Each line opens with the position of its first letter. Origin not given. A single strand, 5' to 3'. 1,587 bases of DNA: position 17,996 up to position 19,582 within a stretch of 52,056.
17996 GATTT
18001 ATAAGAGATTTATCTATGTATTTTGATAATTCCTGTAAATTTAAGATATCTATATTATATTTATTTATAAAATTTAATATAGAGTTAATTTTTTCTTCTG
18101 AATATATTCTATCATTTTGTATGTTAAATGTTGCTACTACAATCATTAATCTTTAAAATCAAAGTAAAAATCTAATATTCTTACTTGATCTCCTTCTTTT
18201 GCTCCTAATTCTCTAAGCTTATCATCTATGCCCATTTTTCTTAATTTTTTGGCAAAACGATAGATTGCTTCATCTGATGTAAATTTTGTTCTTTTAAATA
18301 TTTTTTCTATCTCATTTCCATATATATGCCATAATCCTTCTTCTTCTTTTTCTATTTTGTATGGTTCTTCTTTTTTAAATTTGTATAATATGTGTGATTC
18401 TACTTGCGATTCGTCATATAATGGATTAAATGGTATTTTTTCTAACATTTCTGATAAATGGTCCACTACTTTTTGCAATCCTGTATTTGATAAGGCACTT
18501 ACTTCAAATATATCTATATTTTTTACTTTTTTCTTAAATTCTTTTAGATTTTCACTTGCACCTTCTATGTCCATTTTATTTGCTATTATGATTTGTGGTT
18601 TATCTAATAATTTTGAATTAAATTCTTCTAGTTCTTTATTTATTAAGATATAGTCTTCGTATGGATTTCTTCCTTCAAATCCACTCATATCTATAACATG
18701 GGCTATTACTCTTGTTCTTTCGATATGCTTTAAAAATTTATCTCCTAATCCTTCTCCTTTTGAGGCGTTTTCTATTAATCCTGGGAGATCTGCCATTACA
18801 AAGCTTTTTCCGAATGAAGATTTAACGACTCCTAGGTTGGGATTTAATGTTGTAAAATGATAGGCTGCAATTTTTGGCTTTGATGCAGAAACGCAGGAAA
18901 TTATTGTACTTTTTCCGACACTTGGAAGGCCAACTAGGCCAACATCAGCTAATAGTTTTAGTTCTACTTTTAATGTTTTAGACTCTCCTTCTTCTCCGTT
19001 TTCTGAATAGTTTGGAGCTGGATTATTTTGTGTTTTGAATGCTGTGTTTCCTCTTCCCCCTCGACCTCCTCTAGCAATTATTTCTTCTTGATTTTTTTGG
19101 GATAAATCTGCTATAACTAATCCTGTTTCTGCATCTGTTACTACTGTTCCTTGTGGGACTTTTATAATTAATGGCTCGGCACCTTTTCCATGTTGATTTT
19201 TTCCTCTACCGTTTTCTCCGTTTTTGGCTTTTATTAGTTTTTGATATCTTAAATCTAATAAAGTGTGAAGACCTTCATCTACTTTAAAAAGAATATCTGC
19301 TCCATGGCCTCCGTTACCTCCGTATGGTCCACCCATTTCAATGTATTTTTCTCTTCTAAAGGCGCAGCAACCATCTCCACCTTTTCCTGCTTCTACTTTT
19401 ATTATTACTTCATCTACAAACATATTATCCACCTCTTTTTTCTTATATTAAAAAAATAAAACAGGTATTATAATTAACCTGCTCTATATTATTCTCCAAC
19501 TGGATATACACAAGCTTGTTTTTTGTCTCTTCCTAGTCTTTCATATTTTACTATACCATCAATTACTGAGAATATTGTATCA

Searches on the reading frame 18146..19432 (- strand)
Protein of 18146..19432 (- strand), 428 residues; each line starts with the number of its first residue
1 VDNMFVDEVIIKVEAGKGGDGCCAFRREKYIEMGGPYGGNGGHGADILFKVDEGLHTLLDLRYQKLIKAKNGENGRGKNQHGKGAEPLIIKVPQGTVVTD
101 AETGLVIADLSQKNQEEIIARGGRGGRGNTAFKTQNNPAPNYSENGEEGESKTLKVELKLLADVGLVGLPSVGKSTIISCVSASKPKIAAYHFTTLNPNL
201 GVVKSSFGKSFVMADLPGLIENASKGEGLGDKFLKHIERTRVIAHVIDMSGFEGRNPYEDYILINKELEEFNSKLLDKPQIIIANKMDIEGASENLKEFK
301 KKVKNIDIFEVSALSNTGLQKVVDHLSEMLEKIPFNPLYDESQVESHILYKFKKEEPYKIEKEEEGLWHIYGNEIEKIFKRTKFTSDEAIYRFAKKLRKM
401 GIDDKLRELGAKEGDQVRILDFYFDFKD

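Call 38: search_protein_families(library=pfam, proteins=[window:18146-19432:-], max_evalue=0.00001)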
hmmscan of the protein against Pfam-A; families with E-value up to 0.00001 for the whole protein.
window:18146-19432:- (428 aa): 4 families
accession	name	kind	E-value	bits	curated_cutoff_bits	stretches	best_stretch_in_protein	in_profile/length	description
PF01018.28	GTP1_OBG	-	3.1e-59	199.5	27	1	6-160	1-155/155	GTP1/OBG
PF01926.29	MMR_HSR1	-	1.2e-23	83.8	21.9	1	163-286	1-113/113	50S ribosome-binding GTPase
PF09269.16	DUF1967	-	3.5e-23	81.9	27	1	358-426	1-70/70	Domain of unknown function (DUF1967)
PF02421.24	FeoB_N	-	1.6e-09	37.9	27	1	164-325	3-155/156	Ferrous iron transport protein B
